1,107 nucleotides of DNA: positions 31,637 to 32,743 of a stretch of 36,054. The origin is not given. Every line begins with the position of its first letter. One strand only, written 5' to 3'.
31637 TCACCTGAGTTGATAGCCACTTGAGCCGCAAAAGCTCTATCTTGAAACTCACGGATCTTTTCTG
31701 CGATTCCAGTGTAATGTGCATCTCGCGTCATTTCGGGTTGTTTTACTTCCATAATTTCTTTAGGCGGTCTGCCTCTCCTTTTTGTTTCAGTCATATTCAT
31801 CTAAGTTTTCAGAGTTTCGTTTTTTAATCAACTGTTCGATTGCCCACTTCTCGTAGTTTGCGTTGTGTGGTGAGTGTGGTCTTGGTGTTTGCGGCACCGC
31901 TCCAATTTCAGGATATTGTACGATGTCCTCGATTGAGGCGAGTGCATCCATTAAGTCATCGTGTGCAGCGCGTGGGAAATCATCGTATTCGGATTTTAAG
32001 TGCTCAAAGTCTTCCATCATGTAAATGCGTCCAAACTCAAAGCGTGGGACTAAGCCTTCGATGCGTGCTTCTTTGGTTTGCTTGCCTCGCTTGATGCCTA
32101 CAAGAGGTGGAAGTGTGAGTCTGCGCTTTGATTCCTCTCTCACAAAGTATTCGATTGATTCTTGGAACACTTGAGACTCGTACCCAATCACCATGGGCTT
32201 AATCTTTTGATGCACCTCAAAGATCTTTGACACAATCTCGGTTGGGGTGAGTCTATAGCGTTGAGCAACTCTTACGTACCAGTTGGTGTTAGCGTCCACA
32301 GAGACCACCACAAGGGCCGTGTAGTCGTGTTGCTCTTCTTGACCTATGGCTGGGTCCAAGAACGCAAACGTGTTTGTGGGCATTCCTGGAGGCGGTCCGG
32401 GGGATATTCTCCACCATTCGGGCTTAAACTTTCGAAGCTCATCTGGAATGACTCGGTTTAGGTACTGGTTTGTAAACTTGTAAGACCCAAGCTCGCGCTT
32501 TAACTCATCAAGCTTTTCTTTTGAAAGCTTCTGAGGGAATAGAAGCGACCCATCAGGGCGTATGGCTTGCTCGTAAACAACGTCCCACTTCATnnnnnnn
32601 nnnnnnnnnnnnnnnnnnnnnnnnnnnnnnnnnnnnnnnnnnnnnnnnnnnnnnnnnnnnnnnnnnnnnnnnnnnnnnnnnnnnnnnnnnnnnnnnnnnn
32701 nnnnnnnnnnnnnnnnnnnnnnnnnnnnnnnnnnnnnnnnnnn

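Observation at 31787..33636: Large terminase split into two ORFs inside the ATPase domain by a tightly nested 107-aa Ala/Gly-rich gene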

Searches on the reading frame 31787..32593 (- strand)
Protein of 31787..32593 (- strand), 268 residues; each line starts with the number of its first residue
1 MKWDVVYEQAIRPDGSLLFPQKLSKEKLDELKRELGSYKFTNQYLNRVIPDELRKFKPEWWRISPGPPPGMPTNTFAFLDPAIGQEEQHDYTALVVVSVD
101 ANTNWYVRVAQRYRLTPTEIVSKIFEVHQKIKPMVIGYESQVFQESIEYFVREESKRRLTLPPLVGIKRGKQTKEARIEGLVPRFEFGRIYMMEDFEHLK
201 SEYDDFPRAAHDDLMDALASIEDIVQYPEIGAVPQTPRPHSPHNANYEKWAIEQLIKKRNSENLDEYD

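Call 4: search_protein_families(library=pfam, proteins=[window:31787-32593:-], max_evalue=1)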
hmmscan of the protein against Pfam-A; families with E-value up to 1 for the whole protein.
window:31787-32593:- (268 aa): 2 families
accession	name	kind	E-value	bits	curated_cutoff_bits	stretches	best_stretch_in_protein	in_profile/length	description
PF17289.8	Terminase_6C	-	7.3e-07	29.7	22.6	1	79-219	3-149/155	Terminase RNaseH-like domain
PF05991.17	NYN_YacP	-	0.11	13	24.6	1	87-141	90-144/166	YacP-like NYN domain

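Call 5: search_protein_families(library=phrogs, proteins=[window:31787-32593:-], max_evalue=1)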
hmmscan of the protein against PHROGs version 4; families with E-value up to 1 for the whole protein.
window:31787-32593:- (268 aa): 6 families
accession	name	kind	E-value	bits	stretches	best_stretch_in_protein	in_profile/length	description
phrog_38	-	head and packaging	8.6e-45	154.6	1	3-229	468-707/760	terminase large subunit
phrog_5573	-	head and packaging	2e-17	64.4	1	2-220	11-229/250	terminase large subunit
phrog_979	-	head and packaging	2.2e-09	37.5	1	56-220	416-594/642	terminase large subunit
phrog_20726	-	unknown function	0.00019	22.2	1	74-141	2-72/199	-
phrog_11978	-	unknown function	0.16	12.7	0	79-113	4-38/180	-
phrog_3175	-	unknown function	0.39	12.1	0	194-210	26-42/49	-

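Call 11: search_dna_similar(query=window:31787-32593:-, collection=phages, mode=protein, max_evalue=0.001, max_rows=30)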
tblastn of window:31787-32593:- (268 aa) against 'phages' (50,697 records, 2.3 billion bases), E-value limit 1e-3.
Records with a match: 201; places in all: 204; records where one place covers at least 80% of the query: 78.
Best place of each record, by identity: <60% 201.
By first word of the organism name: Vibrio 34; Pseudomonas 26; Bacillus 18; Paenibacillus 13; Bacteriophage 9; Caulobacter 9; Pectobacterium 8; Cyanophage 6; phage 5; Synechococcus 5; and 38 more.
By host as written in the record: - 34; Paenibacillus larvae 11; Caulobacter vibrioides CB15 11; Vibrio splendidus 8; Pseudomonas aeruginosa 8; Vibrio crassostreae 7; Microbacterium foliorum NRRL B-24224 SEA 3; Synechococcus sp. 3; and 87 more.
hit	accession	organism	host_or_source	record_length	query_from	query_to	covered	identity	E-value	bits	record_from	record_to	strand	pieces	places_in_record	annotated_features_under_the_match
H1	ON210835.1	Bacillus phage 268TH002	Bacillus subtilis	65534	17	218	75%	32.2%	2e-10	67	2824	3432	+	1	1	4: terminase large subunit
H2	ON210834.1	Bacillus phage 268TH007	Bacillus subtilis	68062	17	218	75%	32.2%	2e-10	67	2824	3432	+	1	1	4: terminase large subunit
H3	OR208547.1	Bacillus phage phi18-2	Bacillus subtilis 18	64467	17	218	75%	32.2%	3e-10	66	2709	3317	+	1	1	hypothetical protein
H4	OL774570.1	Aeromonas phage phiA008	Aeromonas sp.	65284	8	239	87%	27.8%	5e-17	86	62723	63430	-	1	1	hypothetical protein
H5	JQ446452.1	Salinivibrio phage CW02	Salinivibrio costicola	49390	6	229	84%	28.2%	3e-5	51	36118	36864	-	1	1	DNA packaging enzyme (terminase)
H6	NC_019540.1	Salinivibrio phage CW02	Salinivibrio costicola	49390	6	229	84%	28.2%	3e-5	51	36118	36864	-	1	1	DNA packaging enzyme (terminase)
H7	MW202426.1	Caudoviricetes sp.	Manatee Spring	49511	12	218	77%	29.9%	3e-11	69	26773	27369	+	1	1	terminase large subunit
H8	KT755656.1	Paenibacillus phage Tripp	Paenibacillus larvae ATCC 9545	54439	17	225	78%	29.3%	1e-9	64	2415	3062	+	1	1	terminase large subunit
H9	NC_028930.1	Paenibacillus phage Tripp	Paenibacillus larvae ATCC 9545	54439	17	225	78%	29.3%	1e-9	64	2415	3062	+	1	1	terminase large subunit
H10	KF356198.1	Anabaena phage A-4L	Anabaena variabilis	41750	6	247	90%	25.2%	1e-12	73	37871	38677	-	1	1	terminase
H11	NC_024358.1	Anabaena phage A-4L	Anabaena variabilis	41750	6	247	90%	25.2%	1e-12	73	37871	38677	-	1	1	terminase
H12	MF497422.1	Vibrio phage vB_VspS_VS-ABTNL-3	Vibrio splendidus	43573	15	233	82%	27.7%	1e-8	61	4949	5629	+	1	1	hypothetical protein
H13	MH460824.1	Paenibacillus phage Unity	Paenibacillus larvae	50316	17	225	78%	28.9%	2e-9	64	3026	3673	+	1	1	terminase large subunit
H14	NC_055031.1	Paenibacillus phage Unity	Paenibacillus larvae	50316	17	225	78%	28.9%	2e-9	64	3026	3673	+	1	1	terminase large subunit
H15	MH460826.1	Paenibacillus phage Heath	Paenibacillus larvae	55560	17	225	78%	28.9%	2e-9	64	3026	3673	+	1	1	terminase large subunit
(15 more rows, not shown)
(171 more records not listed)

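Call 64: find_homologous_proteins(query=window:31787-32593:-, max_evalue=0.00001)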
Query window:31787-32593:- (268 aa): 540 proteins with E <= 0.00001 among 1146 candidates; the best 120 are listed.
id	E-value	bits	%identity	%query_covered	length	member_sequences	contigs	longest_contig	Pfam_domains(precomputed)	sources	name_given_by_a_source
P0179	3.5e-179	612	100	100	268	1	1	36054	PF17289.9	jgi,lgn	jgi:predicted phage terminase large subunit-like protein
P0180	6.7e-146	503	81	100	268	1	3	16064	PF17289.9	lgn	-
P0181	2.2e-87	311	54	100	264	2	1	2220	PF17289.9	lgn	-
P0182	4.3e-86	307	53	97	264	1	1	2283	-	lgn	-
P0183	4.9e-85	303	55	96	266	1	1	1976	PF17289.9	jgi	jgi:predicted phage terminase large subunit-like protein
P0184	4.7e-84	300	52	98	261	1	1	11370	-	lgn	-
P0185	8.3e-84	299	52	98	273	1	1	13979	PF17289.9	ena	-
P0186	9.5e-84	299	51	97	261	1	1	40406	-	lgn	-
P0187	1.6e-83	298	50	98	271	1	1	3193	PF17289.9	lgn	-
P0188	2.1e-83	298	51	97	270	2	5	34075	PF17289.9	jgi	-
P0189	4.2e-83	297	52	96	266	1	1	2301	PF17289.9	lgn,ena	-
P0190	6.6e-83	296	53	96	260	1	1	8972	-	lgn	-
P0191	1.3e-82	295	50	97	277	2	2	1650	PF17289.9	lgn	-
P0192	2.1e-82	295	50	97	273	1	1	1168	-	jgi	-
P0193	1.3e-81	292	52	99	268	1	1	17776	PF17289.9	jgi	jgi:predicted phage terminase large subunit-like protein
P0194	1.4e-81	292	51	97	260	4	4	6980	PF17289.9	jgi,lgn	jgi:predicted phage terminase large subunit-like protein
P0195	1.9e-81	291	52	99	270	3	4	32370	PF17289.9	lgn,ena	-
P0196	2.5e-81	291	51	98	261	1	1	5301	PF17289.9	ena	-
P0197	3.4e-81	291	50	97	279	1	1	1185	PF17289.9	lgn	-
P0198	3.7e-81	290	51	98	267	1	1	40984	PF17289.9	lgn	-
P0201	1.3e-80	289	51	97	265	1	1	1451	PF17289.9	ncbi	-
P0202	2.1e-80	288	49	96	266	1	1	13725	PF17289.9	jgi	-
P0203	2.3e-80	288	52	99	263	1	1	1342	PF17289.9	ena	-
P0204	2.4e-80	288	50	96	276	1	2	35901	PF17289.9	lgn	-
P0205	2.6e-80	288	51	95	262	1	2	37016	PF17289.9,PF22530.3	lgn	-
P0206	2.8e-80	288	51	97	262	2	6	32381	PF17289.9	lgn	-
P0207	3.0e-80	287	49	97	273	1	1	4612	PF17289.9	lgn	-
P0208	3.4e-80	287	52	97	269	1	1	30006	PF17289.9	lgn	-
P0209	3.7e-80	287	50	98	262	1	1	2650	PF17289.9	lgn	-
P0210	4.6e-80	287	49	98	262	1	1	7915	PF17289.9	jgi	jgi:predicted phage terminase large subunit-like protein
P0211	5.6e-80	287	49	97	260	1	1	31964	PF17289.9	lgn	-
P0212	6.1e-80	286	51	97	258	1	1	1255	PF17289.9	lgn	-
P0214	1.7e-79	285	50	97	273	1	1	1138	PF17289.9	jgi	jgi:predicted phage terminase large subunit-like protein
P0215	1.8e-79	285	49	99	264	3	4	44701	PF17289.9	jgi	jgi:predicted phage terminase large subunit-like protein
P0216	1.9e-79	285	49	97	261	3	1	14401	PF17289.9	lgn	-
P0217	1.9e-79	285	50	97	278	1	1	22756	PF17289.9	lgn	-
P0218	2.3e-79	285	51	98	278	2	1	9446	PF17289.9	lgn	-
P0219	4.0e-79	284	51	95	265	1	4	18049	PF17289.9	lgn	-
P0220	5.4e-79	283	49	97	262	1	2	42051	PF17289.9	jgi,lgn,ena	-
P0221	5.7e-79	283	49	97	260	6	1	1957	PF17289.9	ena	-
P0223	6.5e-79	283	52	97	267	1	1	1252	PF17289.9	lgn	-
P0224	9.5e-79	283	49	97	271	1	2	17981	PF17289.9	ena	-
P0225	1.2e-78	282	48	99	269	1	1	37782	PF17289.9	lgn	-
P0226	1.2e-78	282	48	97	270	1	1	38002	PF17289.9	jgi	jgi:predicted phage terminase large subunit-like protein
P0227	1.3e-78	282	49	97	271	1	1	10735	PF17289.9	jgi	jgi:predicted phage terminase large subunit-like protein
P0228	2.0e-78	281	49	98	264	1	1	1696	PF17289.9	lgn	-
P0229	2.3e-78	281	50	95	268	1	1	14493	PF17289.9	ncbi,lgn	-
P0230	2.4e-78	281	50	97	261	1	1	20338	PF17289.9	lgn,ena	-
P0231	2.9e-78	281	53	95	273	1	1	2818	PF17289.9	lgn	-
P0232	3.5e-78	281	49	98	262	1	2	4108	PF17289.9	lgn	-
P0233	3.8e-78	281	49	96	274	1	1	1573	PF17289.9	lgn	-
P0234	4.0e-78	280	50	100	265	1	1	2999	PF17289.9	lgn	-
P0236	5.2e-78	280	50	97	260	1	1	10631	PF17289.9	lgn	-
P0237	7.2e-78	280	48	99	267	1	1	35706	PF17289.9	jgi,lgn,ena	-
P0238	9.4e-78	279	49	96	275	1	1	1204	PF17289.9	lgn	-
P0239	1.2e-77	279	48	97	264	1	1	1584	PF17289.9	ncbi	-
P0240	1.2e-77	279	49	97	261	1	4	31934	PF17289.9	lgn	-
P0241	1.6e-77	279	51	94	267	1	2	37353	PF17289.9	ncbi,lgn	-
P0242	1.8e-77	278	49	98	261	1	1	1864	PF17289.9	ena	-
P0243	2.3e-77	278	50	97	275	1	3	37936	PF17289.9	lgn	-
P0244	5.9e-77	277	48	96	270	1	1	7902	PF17289.9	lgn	-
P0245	8.2e-77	276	52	97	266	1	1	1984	PF17289.9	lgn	-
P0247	9.5e-77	276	49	100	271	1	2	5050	PF17289.9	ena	-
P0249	1.1e-76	276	48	98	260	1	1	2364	PF17289.9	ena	-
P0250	1.3e-76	276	47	97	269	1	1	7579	PF17289.9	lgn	-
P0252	1.5e-76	275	48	98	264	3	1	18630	PF17289.9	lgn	-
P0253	1.7e-76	275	48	100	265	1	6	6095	PF17289.9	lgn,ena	-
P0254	1.8e-76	275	47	98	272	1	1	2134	PF17289.9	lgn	-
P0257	2.7e-76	274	48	98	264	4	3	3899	PF17289.9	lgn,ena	-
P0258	2.8e-76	274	48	99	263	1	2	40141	PF17289.9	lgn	-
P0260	3.2e-76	274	49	99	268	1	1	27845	PF17289.9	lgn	-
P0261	3.3e-76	274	48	97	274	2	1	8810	PF17289.9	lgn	-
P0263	3.7e-76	274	49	98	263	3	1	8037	PF17289.9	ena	-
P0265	4.7e-76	274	48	97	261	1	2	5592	PF17289.9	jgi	jgi:predicted phage terminase large subunit-like protein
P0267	5.5e-76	274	48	97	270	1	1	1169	PF17289.9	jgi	jgi:predicted phage terminase large subunit-like protein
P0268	6.8e-76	273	49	98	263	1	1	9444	PF17289.9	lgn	-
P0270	7.1e-76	273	51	96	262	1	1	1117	PF17289.9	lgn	-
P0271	8.1e-76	273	47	97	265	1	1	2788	PF17289.9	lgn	-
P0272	9.0e-76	273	50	99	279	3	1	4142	PF17289.9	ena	-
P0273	1.4e-75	272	49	97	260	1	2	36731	PF17289.9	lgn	-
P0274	1.7e-75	272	48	98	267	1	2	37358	PF17289.9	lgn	-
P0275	1.9e-75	272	47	99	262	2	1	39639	PF17289.9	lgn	-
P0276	2.3e-75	271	47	98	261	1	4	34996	PF17289.9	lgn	-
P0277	2.7e-75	271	48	98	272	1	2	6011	PF17289.9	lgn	-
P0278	2.7e-75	271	47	97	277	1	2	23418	PF17289.9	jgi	jgi:phage terminase large subunit-like protein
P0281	4.5e-75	271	49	97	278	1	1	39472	PF17289.9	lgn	-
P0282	5.4e-75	270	47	100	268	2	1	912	PF17289.9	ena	-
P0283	5.6e-75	270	48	97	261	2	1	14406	PF17289.9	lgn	-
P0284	6.1e-75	270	47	100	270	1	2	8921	PF17289.9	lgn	-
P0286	6.9e-75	270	48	98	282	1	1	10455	PF17289.9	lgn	-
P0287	7.2e-75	270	48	97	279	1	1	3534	PF17289.9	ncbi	-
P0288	7.3e-75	270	46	97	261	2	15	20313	PF17289.9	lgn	-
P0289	9.3e-75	269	45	99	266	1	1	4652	PF17289.9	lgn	-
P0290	1.1e-74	269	48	97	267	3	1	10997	PF17289.9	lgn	-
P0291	1.1e-74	269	49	99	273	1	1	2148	PF17289.9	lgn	-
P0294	1.8e-74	269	47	97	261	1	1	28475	PF17289.9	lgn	-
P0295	1.8e-74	269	46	97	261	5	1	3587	PF17289.9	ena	-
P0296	2.1e-74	268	47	98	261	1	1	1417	PF17289.9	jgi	-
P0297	2.5e-74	268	48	99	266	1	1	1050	PF17289.9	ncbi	-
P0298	2.6e-74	268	48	96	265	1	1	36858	PF17289.9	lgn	-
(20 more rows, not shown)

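Call 79: predict_structure(alignment_id=A6)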
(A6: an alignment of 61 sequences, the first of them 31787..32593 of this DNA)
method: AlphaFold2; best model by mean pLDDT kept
length: 268 residues; sequences in the alignment: 61
mean_pLDDT: 88.1   pTM: 0.78
mean pLDDT of the five models: 88.1, 87.2, 86.0, 85.8, 83.9
residues with pLDDT >= 90: 156; 70-90: 83; 50-70: 26; < 50: 3
segments of 3 or more residues with pLDDT < 50: none
pLDDT, mean of each block of 10 residues (from residue 1): 67 89 89 88 86 90 94 96 70 96 97 92 97 95 78 96 92 92 95 97 90 94 94 68 88 81 62
secondary structure, 60 per line:
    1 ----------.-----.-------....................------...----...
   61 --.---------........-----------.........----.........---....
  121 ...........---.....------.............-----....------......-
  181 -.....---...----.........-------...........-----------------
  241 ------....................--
elements in order: H25-44 E73-80 E92-100 E105-113 H117-131 E135-139 H146-158 E164-167 H174-179 H182-186 E190-192 H197-205 H213-223 H247-266

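Call 88: fold_search(model_id=the predicted structure, library=pdb)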
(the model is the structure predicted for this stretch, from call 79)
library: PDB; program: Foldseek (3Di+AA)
matches with E <= 10: 941; with E <= 0.001: 23
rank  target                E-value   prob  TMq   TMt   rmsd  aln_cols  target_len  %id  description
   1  8dgc_E                1.1e-09  1.00  0.44  0.24  14.0       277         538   15  Avs3 bound to phage PhiV-1 terminase (released 2022-08-03)
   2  6m5u_A                1.2e-06  1.00  0.46  0.23   5.4       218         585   16  The coordinates of the monomeric terminase complex in the presence of the ADP-BeF3 (released 2020-10-28)
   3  6m5r_A                3.1e-06  1.00  0.47  0.21  12.2       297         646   14  The coordinates of the apo monomeric terminase complex (released 2020-10-28)
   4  3n4p_B                4.9e-06  1.00  0.48  0.55   5.3       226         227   16  Human cytomegalovirus terminase nuclease domain (released 2010-10-06)
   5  3ezk_A                5.9e-06  1.00  0.46  0.24   8.5       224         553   14  Bacteriophage T4 gp17 motor assembly based on crystal structures and cryo-EM reconstructions (released 2009-01-13)
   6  6z6d                  6.7e-06  1.00  0.43  0.26  11.3       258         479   14  Crystal structure of the HK97 bacteriophage large terminase (released 2021-06-09)
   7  6m5t                  7.6e-06  1.00  0.45  0.49   7.6       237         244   16  The coordinate of the nuclease domain of the apo terminase complex (released 2020-10-28)
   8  4iox_A                8.0e-06  1.00  0.44  0.51   5.7       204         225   16  The structure of the herpes simplex virus DNA-packaging motor pUL15 C-terminal nuclease domain provides insights into  (released 2013-05-01)
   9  1kcf_B                8.0e-06  1.00  0.35  0.40  10.7       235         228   10  Crystal Structure of the Yeast Mitochondrial Holliday Junction Resolvase, Ydc2 (released 2001-11-28)
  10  1kcf_A                2.1e-05  1.00  0.35  0.38  11.2       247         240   12  Crystal Structure of the Yeast Mitochondrial Holliday Junction Resolvase, Ydc2 (released 2001-11-28)
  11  3c6h_B                2.6e-05  1.00  0.42  0.57   5.0       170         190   13  Crystal Structure of the RB49 gp17 nuclease domain (released 2009-01-13)
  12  5m1f                  3.2e-05  1.00  0.43  0.59   5.4       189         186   14  Crystal structure of the large terminase nuclease from thermophilic phage G20c (released 2016-10-26)
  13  5m1p_A                6.4e-05  1.00  0.41  0.56   7.0       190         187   13  Crystal structure of the large terminase nuclease from thermophilic phage G20c with bound Calcium (released 2016-10-26)
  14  4ld0_A                6.4e-05  1.00  0.31  0.49   6.3       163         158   18  T. thermophilus RuvC in complex with Holliday junction substrate (released 2013-09-04)
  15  3cpe                  8.7e-05  1.00  0.45  0.23   8.9       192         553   17  Crystal Structure of T4 gp17 (released 2009-01-13)
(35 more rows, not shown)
